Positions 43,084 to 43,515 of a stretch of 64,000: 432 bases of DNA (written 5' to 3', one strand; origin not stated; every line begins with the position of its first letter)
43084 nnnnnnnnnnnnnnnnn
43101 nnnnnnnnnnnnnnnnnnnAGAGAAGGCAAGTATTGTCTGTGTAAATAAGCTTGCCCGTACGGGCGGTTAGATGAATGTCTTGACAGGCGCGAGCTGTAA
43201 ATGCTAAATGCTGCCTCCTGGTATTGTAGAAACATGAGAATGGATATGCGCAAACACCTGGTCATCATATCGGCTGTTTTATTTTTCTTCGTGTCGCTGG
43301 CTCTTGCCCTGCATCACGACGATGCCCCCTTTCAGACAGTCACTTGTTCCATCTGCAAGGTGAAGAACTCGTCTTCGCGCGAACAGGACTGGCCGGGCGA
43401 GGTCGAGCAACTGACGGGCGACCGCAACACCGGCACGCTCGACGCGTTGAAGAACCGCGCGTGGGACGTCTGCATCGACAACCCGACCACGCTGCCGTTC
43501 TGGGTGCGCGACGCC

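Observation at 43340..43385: Abrupt GC and gene-content junction in the middle of an ORF: assembly chimera or naked acquisition boundary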

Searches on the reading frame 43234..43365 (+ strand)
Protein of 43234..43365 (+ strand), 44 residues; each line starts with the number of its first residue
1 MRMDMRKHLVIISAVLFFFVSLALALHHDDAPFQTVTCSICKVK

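Call 72: search_protein_representatives(protein=window:43234-43365:+)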
Query: 44 residues. Proteins with E-value up to 0.001 (for the whole library): 9; up to 1e-10: 3; up to 1e-30: 0. The best 9 are listed.
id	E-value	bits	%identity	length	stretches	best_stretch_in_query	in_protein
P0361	2.0e-20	85.6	100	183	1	1-44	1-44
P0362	2.5e-19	82.3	93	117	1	1-44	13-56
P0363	1.7e-15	70.6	38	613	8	13-42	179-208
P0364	9.9e-10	53.0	56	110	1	2-44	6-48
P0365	1.1e-08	49.8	65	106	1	5-44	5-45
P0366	1.2e-05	40.5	66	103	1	10-44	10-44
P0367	2.2e-04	36.7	48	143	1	1-44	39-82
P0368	3.3e-04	36.1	49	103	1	6-44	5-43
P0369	7.2e-04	35.1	52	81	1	5-44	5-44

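Call 74: find_encoding_contigs(protein=P0362, flank=10000, max_places=6)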
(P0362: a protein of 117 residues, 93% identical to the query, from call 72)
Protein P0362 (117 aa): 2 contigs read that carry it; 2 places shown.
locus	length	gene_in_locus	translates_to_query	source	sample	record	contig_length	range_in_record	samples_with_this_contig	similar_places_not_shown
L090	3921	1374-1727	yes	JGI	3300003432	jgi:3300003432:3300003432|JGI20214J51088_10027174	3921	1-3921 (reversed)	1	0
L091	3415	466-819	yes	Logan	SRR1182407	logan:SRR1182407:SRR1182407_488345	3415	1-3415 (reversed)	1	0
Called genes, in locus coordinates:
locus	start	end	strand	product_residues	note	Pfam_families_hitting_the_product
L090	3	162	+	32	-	?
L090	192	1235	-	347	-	-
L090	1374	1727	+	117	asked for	-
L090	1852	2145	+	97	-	PF13453:Zn_ribbon_TFIIB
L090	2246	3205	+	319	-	-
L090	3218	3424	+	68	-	-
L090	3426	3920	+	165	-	?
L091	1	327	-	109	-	?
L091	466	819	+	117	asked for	-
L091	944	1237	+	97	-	PF13453:Zn_ribbon_TFIIB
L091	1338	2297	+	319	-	PF01545:Cation_efflux, PF16916:ZT_dimer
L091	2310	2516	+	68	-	-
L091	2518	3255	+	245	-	PF03741:TerC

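Call 76: list_cluster_members(proteins=[P0361, P0362])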
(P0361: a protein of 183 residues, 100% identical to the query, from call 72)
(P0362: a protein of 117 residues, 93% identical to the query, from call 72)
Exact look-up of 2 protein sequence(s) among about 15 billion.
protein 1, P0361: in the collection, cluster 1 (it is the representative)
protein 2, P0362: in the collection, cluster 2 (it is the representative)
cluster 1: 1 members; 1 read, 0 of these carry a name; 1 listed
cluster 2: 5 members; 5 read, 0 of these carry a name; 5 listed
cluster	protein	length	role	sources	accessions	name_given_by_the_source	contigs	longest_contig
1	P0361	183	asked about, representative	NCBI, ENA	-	-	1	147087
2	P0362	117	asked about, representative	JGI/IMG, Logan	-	-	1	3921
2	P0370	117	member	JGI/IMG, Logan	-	-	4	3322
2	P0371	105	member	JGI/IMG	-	-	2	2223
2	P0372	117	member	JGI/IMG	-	-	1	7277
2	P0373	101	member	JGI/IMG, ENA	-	-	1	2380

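Call 77: find_encoding_contigs(protein=P0361, flank=10000, max_places=10)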
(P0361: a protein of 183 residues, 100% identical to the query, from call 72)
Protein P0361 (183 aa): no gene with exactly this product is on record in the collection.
